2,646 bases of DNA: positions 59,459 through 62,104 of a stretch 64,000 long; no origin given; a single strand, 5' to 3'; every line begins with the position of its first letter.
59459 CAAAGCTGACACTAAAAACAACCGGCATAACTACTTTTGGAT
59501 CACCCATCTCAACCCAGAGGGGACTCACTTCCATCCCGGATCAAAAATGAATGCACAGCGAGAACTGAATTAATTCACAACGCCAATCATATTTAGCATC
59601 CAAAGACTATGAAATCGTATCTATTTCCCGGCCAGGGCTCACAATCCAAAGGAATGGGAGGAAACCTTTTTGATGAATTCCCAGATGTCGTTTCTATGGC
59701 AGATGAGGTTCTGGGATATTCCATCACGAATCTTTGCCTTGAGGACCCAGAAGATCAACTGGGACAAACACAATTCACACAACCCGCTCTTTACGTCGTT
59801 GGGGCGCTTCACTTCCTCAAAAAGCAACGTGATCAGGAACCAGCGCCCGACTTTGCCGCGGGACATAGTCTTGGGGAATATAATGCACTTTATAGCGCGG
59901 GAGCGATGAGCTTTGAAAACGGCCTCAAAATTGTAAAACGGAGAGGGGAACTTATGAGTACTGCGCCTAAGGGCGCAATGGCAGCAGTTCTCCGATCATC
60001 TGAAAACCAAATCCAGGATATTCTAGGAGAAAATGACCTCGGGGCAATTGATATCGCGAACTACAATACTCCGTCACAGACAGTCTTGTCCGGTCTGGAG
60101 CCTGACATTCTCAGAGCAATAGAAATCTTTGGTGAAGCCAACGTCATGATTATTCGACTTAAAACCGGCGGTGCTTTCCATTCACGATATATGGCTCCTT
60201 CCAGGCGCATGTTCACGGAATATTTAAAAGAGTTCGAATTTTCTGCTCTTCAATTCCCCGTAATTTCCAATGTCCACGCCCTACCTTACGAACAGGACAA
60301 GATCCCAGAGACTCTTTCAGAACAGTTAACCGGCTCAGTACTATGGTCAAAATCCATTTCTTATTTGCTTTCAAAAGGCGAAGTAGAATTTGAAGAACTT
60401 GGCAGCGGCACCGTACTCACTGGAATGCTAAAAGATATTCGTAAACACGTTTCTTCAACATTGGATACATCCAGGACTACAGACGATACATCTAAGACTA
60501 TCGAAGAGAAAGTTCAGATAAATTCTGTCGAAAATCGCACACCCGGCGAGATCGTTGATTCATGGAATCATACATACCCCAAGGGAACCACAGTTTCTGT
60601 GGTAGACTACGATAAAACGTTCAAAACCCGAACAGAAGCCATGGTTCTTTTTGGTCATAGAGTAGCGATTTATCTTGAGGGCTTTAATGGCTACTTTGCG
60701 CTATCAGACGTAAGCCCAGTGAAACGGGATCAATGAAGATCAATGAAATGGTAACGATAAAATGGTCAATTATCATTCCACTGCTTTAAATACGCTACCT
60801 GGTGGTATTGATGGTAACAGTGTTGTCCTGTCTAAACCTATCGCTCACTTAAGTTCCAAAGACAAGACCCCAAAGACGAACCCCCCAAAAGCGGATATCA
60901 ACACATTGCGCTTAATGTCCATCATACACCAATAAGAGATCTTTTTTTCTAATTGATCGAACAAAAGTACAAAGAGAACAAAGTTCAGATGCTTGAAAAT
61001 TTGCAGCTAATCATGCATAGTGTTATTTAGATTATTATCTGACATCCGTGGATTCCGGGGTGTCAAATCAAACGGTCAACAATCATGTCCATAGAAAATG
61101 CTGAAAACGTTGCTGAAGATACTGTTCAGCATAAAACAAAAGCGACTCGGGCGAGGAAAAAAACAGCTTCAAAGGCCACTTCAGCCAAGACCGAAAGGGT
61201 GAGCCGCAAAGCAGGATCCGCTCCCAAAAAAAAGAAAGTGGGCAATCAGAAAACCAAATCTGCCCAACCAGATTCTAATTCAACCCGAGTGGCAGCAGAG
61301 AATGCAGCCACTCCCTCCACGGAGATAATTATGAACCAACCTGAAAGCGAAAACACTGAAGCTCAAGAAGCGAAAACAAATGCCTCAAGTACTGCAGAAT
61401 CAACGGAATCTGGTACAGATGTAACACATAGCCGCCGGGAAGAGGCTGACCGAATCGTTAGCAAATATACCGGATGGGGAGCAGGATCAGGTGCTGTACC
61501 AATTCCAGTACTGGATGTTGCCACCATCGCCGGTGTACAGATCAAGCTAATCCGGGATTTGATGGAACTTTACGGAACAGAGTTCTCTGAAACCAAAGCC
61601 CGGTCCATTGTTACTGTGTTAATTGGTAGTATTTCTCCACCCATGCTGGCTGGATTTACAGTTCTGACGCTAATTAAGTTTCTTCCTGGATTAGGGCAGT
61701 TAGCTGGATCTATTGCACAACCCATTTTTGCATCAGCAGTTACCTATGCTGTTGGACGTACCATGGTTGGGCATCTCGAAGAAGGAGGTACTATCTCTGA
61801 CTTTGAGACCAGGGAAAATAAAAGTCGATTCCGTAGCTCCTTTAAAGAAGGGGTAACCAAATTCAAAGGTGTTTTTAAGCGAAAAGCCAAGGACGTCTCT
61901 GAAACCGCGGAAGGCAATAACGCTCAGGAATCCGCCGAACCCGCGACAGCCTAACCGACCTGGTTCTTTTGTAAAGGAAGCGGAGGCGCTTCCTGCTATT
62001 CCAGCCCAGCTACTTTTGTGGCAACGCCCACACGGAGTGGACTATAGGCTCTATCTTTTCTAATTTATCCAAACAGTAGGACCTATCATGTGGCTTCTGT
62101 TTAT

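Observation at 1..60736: Contiguous pederin/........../onnamide-type trans-AT PKS-NRPS assembly line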

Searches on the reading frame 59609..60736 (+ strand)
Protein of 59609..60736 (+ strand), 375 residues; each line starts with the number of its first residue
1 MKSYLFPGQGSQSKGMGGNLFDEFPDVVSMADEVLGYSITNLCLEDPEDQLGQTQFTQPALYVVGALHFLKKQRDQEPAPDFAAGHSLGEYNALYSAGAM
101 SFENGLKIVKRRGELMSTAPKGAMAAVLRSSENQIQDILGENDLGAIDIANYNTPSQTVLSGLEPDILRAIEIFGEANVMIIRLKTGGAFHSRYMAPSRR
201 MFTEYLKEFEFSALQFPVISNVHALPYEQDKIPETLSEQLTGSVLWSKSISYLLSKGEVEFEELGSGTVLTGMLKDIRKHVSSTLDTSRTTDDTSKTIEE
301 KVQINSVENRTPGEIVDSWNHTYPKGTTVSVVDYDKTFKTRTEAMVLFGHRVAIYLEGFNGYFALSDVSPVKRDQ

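Call 4: search_protein_families(library=pfam, proteins=[window:59609-60736:+])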
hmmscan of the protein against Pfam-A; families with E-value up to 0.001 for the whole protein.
window:59609-60736:+ (375 aa): 1 family
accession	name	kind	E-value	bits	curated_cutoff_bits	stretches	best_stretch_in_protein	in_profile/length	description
PF00698.26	Acyl_transf_1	-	2.9e-32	112.8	32.7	1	4-227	2-227/319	Acyl transferase domain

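Call 33: find_related_loci(query=window:59609-60736:+, collection=genome_contigs, flank=10000)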
Query window:59609-60736:+ (375 aa) in genome_contigs; peptide patterns used: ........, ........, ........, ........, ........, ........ (x = any residue, [..] = any of these).
82 stretches matched a pattern; 6 encode a relative of the query (tblastn E <= 1e-3); 6 distinct loci.
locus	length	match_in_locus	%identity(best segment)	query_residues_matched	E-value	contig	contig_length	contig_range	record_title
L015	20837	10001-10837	55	1-279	4e-103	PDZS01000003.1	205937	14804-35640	MAG: Deltaproteobacteria bacterium YD0425bin51 scaffold3, whole genome shotgun sequence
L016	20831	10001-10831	57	3-279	8e-101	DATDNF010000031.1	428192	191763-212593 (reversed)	MAG TPA_asm: Geobacteraceae bacterium isolate SMAG_U430 k141_1259882, whole genome shotgun sequence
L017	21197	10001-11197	46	3-371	4e-115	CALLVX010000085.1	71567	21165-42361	MAG: uncultured Flavobacteriaceae bacterium isolate R3_Bin_METABAT__164_sub_1 genome assembly, contig: c_000001298128, w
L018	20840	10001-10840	53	3-282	1e-95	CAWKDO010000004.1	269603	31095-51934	MAG: uncultured delta proteobacterium isolate MFD03899.bin.2.34 genome assembly, contig: contig_30513, whole genome shot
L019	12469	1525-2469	51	1-311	2e-105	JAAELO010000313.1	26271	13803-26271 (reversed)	MAG: Desulfobacterales bacterium isolate Bpl_7 BplG_CONTIG2219648, whole genome shotgun sequence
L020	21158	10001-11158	52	2-372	2e-126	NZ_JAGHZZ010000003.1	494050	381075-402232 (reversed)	MAG: Sporocytophaga sp. isolate BIN9 scaffold3_cov0, whole genome shotgun sequence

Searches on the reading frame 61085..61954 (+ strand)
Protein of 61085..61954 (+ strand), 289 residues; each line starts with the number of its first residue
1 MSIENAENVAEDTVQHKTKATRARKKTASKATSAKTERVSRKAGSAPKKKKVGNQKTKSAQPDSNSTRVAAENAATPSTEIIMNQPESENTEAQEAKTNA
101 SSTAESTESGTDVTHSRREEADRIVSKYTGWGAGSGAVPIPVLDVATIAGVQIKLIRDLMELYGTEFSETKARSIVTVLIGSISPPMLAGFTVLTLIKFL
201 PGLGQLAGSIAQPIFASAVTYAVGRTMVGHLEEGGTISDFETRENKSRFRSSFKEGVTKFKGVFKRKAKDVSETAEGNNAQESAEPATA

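Call 4: search_protein_families(library=pfam, proteins=[window:61085-61954:+])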
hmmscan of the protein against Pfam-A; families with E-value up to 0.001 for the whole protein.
window:61085-61954:+ (289 aa): 1 family
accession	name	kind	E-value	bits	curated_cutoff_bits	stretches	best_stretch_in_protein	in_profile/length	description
PF05128.17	DUF697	-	6.8e-13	49.1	27.7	1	110-235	11-139/162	Domain of unknown function (DUF697)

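Call 20: find_encoding_contigs(protein=window:61085-61954:+, flank=10000, max_places=8)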
Protein window:61085-61954:+ (289 aa): 12 contigs read that carry it; 6 places shown.
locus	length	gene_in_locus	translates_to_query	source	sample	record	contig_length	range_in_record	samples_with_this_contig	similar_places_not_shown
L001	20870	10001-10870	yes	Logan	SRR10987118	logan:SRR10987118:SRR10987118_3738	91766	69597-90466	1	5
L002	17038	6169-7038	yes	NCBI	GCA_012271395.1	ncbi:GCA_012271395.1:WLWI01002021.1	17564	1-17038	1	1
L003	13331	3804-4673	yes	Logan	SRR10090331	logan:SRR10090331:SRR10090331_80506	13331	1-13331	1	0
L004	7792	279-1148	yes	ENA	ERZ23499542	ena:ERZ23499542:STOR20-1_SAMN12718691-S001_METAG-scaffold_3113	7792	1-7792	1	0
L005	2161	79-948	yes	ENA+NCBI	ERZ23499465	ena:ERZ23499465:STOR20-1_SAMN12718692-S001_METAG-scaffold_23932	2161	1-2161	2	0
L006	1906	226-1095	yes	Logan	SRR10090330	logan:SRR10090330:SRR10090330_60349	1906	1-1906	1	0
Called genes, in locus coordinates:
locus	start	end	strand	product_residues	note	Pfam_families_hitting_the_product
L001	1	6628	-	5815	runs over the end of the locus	PF00550:PP-binding, PF00109:ketoacyl-synt, PF02801:Ketoacyl-synt_C, PF16197:KAsynt_C_assoc, PF22336:RhiE-like_linker, PF22621:CurL-like_PKS_C, PF00106:adh_short, PF08659:KR, +24 more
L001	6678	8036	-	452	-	PF21607:FabD_helical_ins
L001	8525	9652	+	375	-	PF00698:Acyl_transf_1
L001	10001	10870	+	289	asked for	PF05128:DUF697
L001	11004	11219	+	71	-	-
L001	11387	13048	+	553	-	PF13304:AAA_21 (faint), PF00005:ABC_tran, PF02463:SMC_N (faint)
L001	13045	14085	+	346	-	PF01145:Band_7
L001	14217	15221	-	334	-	PF00698:Acyl_transf_1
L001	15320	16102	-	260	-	PF00378:ECH_1, PF16113:ECH_2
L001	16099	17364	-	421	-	PF01154:HMG_CoA_synt_N, PF00195:Chal_sti_synt_N (faint), PF08540:HMG_CoA_synt_C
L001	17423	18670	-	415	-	PF00109:ketoacyl-synt, PF02801:Ketoacyl-synt_C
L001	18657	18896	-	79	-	PF00550:PP-binding (weak)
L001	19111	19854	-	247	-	PF04338:DUF481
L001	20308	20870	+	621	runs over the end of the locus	?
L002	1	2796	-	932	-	?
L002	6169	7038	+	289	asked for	PF05128:DUF697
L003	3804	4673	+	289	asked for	PF05128:DUF697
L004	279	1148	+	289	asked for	PF05128:DUF697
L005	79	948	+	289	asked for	PF05128:DUF697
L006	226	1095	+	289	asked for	PF05128:DUF697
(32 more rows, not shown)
